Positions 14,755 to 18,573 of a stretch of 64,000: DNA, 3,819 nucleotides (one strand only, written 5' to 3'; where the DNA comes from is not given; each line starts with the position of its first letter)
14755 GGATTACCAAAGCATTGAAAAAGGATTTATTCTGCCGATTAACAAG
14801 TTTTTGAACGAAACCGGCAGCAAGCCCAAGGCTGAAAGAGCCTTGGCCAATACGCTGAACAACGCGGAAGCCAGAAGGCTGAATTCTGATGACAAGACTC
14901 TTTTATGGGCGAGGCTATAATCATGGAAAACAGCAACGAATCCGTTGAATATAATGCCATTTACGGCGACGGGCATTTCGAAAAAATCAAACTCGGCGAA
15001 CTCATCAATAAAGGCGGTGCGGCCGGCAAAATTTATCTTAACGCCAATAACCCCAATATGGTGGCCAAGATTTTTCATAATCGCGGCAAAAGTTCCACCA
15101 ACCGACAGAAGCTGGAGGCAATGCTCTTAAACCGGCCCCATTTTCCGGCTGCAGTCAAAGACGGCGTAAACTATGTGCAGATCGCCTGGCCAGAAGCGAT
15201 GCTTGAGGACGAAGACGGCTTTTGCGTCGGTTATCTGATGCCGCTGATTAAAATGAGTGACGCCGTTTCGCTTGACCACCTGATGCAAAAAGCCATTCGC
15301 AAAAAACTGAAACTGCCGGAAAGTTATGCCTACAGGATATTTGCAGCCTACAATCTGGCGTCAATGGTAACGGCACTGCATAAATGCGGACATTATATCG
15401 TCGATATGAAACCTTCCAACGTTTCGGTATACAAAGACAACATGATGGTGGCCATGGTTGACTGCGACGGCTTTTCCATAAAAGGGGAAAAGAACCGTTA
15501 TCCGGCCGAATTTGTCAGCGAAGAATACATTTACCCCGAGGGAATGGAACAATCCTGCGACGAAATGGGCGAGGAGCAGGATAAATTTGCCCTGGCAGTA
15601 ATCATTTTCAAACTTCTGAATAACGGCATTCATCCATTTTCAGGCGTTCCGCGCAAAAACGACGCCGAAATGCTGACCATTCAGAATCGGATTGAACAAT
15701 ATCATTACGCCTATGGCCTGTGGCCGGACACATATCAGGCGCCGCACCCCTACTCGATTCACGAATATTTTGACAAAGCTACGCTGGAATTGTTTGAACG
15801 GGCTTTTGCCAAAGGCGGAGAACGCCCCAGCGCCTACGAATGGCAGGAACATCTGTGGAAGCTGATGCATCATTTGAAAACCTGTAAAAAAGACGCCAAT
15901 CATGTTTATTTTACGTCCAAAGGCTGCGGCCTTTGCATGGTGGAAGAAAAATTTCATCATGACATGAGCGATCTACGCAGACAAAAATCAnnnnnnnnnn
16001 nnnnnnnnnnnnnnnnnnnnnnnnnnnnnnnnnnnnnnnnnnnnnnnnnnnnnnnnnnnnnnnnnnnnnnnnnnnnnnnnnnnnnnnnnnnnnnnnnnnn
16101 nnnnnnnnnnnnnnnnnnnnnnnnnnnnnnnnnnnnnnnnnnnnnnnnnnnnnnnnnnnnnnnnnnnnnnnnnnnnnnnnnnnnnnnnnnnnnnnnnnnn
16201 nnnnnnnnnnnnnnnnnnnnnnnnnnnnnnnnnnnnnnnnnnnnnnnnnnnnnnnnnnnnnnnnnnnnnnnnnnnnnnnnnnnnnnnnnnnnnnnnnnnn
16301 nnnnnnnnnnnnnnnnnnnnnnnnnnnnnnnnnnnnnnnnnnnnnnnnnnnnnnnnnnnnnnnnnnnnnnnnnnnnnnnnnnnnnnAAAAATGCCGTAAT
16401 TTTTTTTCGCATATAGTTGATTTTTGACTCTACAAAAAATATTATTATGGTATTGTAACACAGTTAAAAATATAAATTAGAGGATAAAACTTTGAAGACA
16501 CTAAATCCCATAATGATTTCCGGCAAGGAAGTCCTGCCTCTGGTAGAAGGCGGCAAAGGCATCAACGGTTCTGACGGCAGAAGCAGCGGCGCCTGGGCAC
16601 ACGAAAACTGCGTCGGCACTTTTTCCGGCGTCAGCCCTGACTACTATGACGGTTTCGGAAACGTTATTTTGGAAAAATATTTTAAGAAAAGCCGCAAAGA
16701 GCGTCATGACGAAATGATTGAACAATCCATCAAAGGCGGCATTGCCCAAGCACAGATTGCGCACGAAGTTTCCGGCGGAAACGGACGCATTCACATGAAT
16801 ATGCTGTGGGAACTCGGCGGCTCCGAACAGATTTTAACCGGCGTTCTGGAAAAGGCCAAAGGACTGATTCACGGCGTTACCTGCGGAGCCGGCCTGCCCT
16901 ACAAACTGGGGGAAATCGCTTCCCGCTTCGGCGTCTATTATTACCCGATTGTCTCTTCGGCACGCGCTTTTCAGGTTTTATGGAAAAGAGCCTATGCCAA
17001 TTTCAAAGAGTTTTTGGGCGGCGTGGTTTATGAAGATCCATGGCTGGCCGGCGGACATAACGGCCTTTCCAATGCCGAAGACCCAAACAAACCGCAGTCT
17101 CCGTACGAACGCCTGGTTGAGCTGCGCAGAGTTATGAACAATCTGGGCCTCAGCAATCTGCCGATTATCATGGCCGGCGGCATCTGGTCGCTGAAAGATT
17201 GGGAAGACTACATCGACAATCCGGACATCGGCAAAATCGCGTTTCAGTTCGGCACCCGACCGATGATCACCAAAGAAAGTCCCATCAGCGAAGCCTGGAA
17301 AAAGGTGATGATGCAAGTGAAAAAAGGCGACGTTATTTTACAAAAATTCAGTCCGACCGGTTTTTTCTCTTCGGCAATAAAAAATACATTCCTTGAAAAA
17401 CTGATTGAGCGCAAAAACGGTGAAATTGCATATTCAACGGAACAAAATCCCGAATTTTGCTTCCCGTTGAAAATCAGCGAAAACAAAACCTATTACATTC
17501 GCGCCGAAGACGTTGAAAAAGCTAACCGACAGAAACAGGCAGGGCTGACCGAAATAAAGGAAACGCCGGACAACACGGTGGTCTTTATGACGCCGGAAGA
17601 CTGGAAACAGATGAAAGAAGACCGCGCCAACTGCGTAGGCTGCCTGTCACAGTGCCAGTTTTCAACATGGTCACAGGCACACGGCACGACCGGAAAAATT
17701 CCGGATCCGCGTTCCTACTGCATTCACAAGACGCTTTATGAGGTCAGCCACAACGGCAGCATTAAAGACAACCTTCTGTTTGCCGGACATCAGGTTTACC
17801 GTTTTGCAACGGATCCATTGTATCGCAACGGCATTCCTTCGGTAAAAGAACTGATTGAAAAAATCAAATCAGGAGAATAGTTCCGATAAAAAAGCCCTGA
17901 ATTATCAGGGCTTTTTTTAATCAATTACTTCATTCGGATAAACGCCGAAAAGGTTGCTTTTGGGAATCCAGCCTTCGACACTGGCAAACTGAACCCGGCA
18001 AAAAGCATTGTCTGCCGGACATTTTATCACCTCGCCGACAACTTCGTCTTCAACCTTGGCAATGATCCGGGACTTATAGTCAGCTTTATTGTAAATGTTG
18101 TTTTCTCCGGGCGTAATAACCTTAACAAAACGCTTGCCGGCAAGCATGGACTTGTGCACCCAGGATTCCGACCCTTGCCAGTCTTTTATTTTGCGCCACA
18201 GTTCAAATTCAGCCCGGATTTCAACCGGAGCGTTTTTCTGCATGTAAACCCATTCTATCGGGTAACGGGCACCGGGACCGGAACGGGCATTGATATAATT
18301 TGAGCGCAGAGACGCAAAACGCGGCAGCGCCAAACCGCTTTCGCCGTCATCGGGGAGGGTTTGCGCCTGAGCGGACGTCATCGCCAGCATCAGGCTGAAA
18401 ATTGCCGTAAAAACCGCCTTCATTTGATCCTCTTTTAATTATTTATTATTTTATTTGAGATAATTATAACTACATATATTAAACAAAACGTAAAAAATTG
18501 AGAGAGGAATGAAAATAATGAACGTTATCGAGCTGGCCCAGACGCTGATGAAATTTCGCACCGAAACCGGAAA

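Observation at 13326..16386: vWA - PP2C phosphatase - membrane Ser/Thr kinase ternary module (YegL/YegK/YegI-like)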

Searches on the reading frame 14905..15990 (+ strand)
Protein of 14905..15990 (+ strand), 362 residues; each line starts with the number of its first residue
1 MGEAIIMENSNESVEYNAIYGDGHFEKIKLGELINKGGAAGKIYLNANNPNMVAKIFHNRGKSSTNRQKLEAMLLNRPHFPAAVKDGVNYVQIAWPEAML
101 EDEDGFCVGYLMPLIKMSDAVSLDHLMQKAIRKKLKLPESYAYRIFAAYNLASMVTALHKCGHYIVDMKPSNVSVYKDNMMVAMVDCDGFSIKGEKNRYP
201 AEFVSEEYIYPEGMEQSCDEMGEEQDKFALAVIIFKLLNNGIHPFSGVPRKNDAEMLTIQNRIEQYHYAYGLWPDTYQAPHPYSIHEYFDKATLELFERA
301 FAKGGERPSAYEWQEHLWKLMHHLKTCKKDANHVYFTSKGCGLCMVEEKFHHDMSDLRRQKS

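Call 33: find_related_loci(query=A2, collection=genome_contigs, flank=7000)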
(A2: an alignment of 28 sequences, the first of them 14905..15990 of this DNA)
Query A2 (362 aa) in genome_contigs; peptide patterns used: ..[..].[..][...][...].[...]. (x = any residue, [..] = any of these).
506 stretches matched a pattern; 449 encode a relative of the query (tblastn E <= 1e-3); the best 80 are kept; 80 distinct loci.
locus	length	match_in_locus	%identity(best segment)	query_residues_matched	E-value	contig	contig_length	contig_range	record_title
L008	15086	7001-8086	98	1-362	0e+0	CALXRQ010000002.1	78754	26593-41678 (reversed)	MAG: uncultured Alphaproteobacteria bacterium isolate BRZ_KF__bin25 genome assembly, contig: BRZ_KF__NODE_452_length_787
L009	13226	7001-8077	88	1-361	0e+0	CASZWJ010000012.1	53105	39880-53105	MAG: uncultured Alphaproteobacteria bacterium isolate extra-SRR5580761.40_1677796859 genome assembly, contig: NODE_746_l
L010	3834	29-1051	91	21-361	0e+0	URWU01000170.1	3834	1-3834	uncultured Alphaproteobacteria bacterium isolate UMGS1426 genome assembly, contig: NODE_2742_length_3834_cov_4.273882, w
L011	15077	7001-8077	84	6-361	0e+0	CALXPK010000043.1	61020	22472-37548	MAG: uncultured Alphaproteobacteria bacterium isolate E04__bin53 genome assembly, contig: E04__k127_3528140, whole genom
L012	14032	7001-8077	84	6-361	0e+0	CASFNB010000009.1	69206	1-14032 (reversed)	uncultured proteobacterium isolate A1_L3_371371_idba_bin.16 genome assembly, contig: A1_L3_371371_idba_bin.16.fa_scaffol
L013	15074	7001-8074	84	6-361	0e+0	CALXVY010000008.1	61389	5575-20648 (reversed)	MAG: uncultured Alphaproteobacteria bacterium isolate BRZ_KI__bin16 genome assembly, contig: BRZ_KI__NODE_699_length_613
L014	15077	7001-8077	83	6-361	0e+0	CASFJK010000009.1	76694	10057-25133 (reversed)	uncultured proteobacterium isolate B12_L1_324324_idba_bin.34 genome assembly, contig: B12_L1_324324_idba_bin.34.fa_scaff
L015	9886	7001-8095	82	1-361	0e+0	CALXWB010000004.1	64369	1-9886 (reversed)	MAG: uncultured Alphaproteobacteria bacterium isolate BRZ_AT__bin33 genome assembly, contig: BRZ_AT__NODE_597_length_643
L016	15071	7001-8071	84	6-361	0e+0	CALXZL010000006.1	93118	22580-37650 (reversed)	MAG: uncultured Alphaproteobacteria bacterium isolate BRZ_FT__bin57 genome assembly, contig: BRZ_FT__NODE_410_length_931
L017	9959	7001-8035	86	16-361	0e+0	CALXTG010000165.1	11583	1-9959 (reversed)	MAG: uncultured Alphaproteobacteria bacterium isolate E01__bin302 genome assembly, contig: E01__k127_5357260, whole geno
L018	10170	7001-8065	83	6-361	0e+0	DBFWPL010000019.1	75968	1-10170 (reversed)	MAG TPA_asm: Alphaproteobacteria bacterium isolate MAG7984 contig19, whole genome shotgun sequence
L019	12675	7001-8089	82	1-361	0e+0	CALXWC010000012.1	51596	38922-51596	MAG: uncultured Alphaproteobacteria bacterium isolate BRZ_QQ__bin19 genome assembly, contig: BRZ_QQ__NODE_656_length_515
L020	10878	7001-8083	81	1-361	0e+0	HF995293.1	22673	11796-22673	Proteobacteria bacterium CAG:495 genomic scaffold, scf84, whole genome shotgun sequence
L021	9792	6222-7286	83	6-361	0e+0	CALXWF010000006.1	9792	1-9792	MAG: uncultured Alphaproteobacteria bacterium isolate E19__bin150 genome assembly, contig: E19__k127_4343706, whole geno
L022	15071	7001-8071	81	5-361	0e+0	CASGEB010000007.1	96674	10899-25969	uncultured proteobacterium isolate T5_L3_314314_idba_bin.18 genome assembly, contig: T5_L3_314314_idba_bin.18.fa_scaffol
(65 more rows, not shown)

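Call 55: search_dna_similar(query=window:14905-15990:+, collection=plasmids, mode=protein, max_rows=15)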
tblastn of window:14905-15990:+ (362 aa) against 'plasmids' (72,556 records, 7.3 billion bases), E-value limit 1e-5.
Records with a match: 53; places in all: 53; records where one place covers at least 80% of the query: 48.
Best place of each record, by identity: <60% 53.
By first word of the organism name: Escherichia 9; Rhizobium 8; Sinorhizobium 7; Pseudomonas 7; Azospirillum 3; Deinococcus 3; Trichormus 2; Sphingomonas 2; Cupriavidus 2; Mesorhizobium 2; and 8 more.
By predicted mobility (MOB-suite, as given by PLSDB): non-mobilizable 24; conjugative 22; mobilizable 7.
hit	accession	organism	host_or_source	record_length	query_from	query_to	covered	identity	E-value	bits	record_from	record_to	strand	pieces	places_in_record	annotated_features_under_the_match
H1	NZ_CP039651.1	Azospirillum sp. TSA2s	Soil,rice paddy soil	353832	38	358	89%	35.1%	2e-58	211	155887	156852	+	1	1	hypothetical protein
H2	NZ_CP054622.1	Azospirillum oryzae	cell culture,soil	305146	38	358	89%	35.1%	3e-58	211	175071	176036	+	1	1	hypothetical protein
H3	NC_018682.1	Sinorhizobium meliloti Rm41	-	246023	7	354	96%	31.0%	7e-31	131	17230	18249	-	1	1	hypothetical protein | PP2C family serine/threonine-protein phosphatase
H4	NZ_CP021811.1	Sinorhizobium meliloti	Medicago sativa,Single Cell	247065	7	354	96%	31.0%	7e-31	131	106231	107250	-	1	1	hypothetical protein | PP2C family serine/threonine-protein phosphatase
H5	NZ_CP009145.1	Sinorhizobium meliloti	Medicago orbicularis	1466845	7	354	96%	31.0%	7e-31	131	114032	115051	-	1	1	none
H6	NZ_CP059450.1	Azospirillum brasilense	Prokaryotes,soil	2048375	14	344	91%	32.0%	6e-50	186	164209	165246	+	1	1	none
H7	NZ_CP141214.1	Sinorhizobium meliloti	alfalfa,Isolate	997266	19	354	93%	31.5%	2e-27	121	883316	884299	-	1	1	protein kinase domain-containing protein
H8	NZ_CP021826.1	Sinorhizobium meliloti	Medicago truncatula,Single Cell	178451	19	354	93%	30.9%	1e-26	118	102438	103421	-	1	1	protein kinase domain-containing protein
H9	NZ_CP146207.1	Sinorhizobium meliloti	-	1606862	19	354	93%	30.9%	1e-26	118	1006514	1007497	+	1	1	none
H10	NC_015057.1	Granulicella tundricola MP5ACTX9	-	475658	28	344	88%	32.2%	1e-31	133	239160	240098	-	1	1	hypothetical protein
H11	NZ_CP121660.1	Sinorhizobium terangae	Desmanthus virgatus,cell culture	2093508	19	354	93%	29.2%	3e-24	111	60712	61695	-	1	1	none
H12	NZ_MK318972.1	Rhizobium rhizogenes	-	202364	19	348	91%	29.6%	1e-17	92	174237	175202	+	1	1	protein kinase domain-containing protein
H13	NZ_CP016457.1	Sphingobium sp. RAC03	Microbial isolate,Algal phycosphere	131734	14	354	94%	28.7%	6e-23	107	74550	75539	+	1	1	topoisomerase DNA-binding C4 zinc finger domain-containing protein | PP2C family serine/threonine-protein phosphatase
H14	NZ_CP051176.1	Ralstonia solanacearum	Whole organism,tomato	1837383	22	349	91%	29.7%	7e-28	122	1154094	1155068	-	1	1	none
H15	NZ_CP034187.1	Deinococcus psychrotolerans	whole organism,R2A medium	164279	20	345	90%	29.7%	2e-30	129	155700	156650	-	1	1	protein kinase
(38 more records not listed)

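Call 56: search_dna_similar(query=window:14905-15990:+, collection=phages, mode=protein, max_rows=10)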
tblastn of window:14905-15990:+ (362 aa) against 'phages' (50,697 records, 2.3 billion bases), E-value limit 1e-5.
Records with a match: 1; places in all: 1; records where one place covers at least 80% of the query: 1.
Best place of each record, by identity: 60-80% 1.
By first word of the organism name: Bacteriophage 1.
By host as written in the record: - 1.
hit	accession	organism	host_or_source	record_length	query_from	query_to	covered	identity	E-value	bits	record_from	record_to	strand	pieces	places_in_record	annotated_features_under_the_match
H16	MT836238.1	Bacteriophage sp.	human fecal samples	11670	1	360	99%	66.8%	4e-166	519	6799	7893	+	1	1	record has no annotation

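Call 57: get_annotated_region(hit=H1, flank=6000)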
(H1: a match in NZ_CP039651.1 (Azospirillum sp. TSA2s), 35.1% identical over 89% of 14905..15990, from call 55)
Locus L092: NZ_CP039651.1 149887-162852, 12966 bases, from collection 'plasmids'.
description: Azospirillum sp. TSA2s plasmid p1
organism: Azospirillum sp. TSA2s (NCBI taxid 709810)
taxonomy: Bacteria; Pseudomonadota; Alphaproteobacteria; Rhodospirillales; Azospirillaceae; Azospirillum; Azospirillum sp. TSA2s
host: -; source: Soil,rice paddy soil; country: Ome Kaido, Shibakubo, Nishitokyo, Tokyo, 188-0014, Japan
typing (MOB-suite, as given by PLSDB): mobilizable; relaxase MOBH,MOBP
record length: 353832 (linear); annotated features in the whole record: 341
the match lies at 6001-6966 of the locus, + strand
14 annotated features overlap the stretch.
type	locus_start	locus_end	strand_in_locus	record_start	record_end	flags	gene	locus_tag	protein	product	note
CDS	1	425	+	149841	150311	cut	-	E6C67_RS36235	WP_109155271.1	hypothetical protein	-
CDS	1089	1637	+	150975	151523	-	-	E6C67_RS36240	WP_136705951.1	hypothetical protein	-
CDS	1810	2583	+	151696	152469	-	-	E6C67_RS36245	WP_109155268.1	GIY-YIG nuclease family protein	-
CDS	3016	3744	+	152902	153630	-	-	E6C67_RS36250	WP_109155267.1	hypothetical protein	-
CDS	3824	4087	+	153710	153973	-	-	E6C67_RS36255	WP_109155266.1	hypothetical protein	-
CDS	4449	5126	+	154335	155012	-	-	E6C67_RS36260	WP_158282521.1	VWA domain-containing protein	-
CDS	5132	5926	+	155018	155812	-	-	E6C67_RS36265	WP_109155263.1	PP2C family serine/threonine-protein phosphatase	-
CDS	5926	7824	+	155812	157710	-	-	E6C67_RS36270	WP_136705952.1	hypothetical protein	-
CDS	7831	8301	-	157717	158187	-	-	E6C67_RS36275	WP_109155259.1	hypothetical protein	-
CDS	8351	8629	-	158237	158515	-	-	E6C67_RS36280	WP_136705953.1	hypothetical protein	-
CDS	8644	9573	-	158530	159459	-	-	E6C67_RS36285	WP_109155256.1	hypothetical protein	-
CDS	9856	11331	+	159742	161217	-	-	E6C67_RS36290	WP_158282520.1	DNA cytosine methyltransferase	-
CDS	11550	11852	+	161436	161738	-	-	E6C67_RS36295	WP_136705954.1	hypothetical protein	-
CDS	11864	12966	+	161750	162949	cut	-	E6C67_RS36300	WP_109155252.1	site-specific DNA-methyltransferase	-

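Call 58: get_annotated_region(hit=H13, flank=6000)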
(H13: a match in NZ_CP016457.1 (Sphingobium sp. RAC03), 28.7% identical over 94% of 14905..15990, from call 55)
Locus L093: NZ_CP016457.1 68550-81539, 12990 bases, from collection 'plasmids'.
description: Sphingobium sp. RAC03 plasmid pBSY17_2, complete sequence
organism: Sphingobium sp. RAC03 (NCBI taxid 1843368)
taxonomy: Bacteria; Pseudomonadota; Alphaproteobacteria; Sphingomonadales; Sphingomonadaceae; Sphingobium; Sphingobium sp. RAC03
host: -; source: Microbial isolate,Algal phycosphere; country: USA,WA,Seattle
typing (MOB-suite, as given by PLSDB): conjugative; relaxase MOBF; mating-pair formation MPF_F
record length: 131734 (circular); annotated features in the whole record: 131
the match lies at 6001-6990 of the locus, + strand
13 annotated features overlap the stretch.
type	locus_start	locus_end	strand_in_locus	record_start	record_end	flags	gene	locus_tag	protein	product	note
CDS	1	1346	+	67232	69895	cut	-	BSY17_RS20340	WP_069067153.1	hypothetical protein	-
CDS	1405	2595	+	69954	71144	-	-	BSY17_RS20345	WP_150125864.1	hypothetical protein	-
CDS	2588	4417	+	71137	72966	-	-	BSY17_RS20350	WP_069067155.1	ATP-binding protein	-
CDS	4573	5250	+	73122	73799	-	-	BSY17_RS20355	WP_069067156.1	VWA domain-containing protein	-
CDS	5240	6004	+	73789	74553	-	-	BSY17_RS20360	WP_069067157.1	PP2C family serine/threonine-protein phosphatase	-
CDS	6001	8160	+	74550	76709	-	-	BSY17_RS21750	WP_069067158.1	topoisomerase DNA-binding C4 zinc finger domain-containing protein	GO:0006265 - DNA topological change [Evidence IEA]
CDS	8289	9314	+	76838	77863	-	-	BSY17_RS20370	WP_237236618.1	tyrosine-type recombinase/integrase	GO:0015074 - DNA integration [Evidence IEA]; GO:0006310 - DNA recombination [Evidence IEA]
CDS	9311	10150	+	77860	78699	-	-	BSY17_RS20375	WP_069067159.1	GIY-YIG nuclease family protein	-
CDS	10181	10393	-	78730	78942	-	-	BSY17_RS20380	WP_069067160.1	hypothetical protein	-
CDS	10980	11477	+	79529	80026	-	-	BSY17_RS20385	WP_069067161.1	MucR family transcriptional regulator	-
CDS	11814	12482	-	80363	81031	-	-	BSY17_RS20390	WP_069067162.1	cation transporter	GO:0006812 - monoatomic cation transport [Evidence IEA]; GO:0055085 - transmembrane transport [Evidence IEA]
CDS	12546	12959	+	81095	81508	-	-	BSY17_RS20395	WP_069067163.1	helix-turn-helix domain-containing protein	-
CDS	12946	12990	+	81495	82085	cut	-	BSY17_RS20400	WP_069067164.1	cation transporter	GO:0006812 - monoatomic cation transport [Evidence IEA]; GO:0055085 - transmembrane transport [Evidence IEA]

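Call 59: get_annotated_region(hit=H16, flank=8000)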
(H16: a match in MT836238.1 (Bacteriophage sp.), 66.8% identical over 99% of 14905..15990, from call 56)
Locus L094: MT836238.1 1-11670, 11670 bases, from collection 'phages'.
description: UNVERIFIED: Bacteriophage sp. clone scaffold_1740 genomic sequence.
organism: Bacteriophage sp. (NCBI taxid 38018)
taxonomy: Viruses
host: -; source: human fecal samples; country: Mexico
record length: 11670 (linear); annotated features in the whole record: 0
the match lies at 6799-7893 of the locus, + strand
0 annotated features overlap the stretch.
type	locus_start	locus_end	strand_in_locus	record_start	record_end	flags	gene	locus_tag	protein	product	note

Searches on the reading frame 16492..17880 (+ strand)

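Call 3: search_protein_families(library=pfam, proteins=[window:16492-17880:+], max_evalue=0.01)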
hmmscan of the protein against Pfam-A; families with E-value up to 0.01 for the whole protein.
window:16492-17880:+ (462 aa): 1 family
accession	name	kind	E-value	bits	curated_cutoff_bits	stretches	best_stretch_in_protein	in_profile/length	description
PF03060.21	NMO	-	5e-10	39.7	28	1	130-348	118-303/331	Nitronate monooxygenase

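Call 4: search_protein_families(library=ncbifam, proteins=[window:16492-17880:+], max_evalue=0.01)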
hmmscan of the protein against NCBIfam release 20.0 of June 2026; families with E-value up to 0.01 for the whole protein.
window:16492-17880:+ (462 aa): 1 family
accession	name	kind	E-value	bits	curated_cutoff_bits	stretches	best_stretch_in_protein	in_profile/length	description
TIGR03151.1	enACPred_II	equivalog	3.1e-06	26.7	453.1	1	221-307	160-242/307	enoyl-[acyl-carrier-protein] reductase FabK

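Call 5: search_protein_families(library=padloc, proteins=[window:16492-17880:+], max_evalue=0.01)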
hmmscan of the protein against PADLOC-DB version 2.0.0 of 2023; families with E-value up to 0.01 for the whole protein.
window:16492-17880:+ (462 aa): 0 families

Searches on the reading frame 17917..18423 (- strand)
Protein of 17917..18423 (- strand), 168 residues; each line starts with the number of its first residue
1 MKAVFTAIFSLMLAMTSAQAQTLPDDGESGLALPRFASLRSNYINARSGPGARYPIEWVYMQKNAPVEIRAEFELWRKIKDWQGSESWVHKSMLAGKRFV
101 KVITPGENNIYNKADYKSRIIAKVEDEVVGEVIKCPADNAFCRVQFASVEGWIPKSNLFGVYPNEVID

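Call 3: search_protein_families(library=pfam, proteins=[window:17917-18423:-], max_evalue=0.01)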
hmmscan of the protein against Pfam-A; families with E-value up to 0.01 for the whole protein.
window:17917-18423:- (168 aa): 2 families
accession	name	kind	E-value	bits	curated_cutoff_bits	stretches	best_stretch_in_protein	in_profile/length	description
PF06347.19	SH3_4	-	1.9e-21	76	24.1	2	42-96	3-56/56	Bacterial SH3 domain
PF08239.17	SH3_3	-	3.1e-09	37.3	27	2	45-94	4-53/54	Bacterial SH3 domain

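Call 4: search_protein_families(library=ncbifam, proteins=[window:17917-18423:-], max_evalue=0.01)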
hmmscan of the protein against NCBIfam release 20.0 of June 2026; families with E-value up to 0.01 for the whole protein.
window:17917-18423:- (168 aa): 1 family
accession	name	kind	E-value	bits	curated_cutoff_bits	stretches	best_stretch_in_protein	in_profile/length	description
TIGR04211.1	SH3_and_anchor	equivalog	0.00018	21.2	65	1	43-99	7-63/198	TIGR04211 family SH3 domain-containing protein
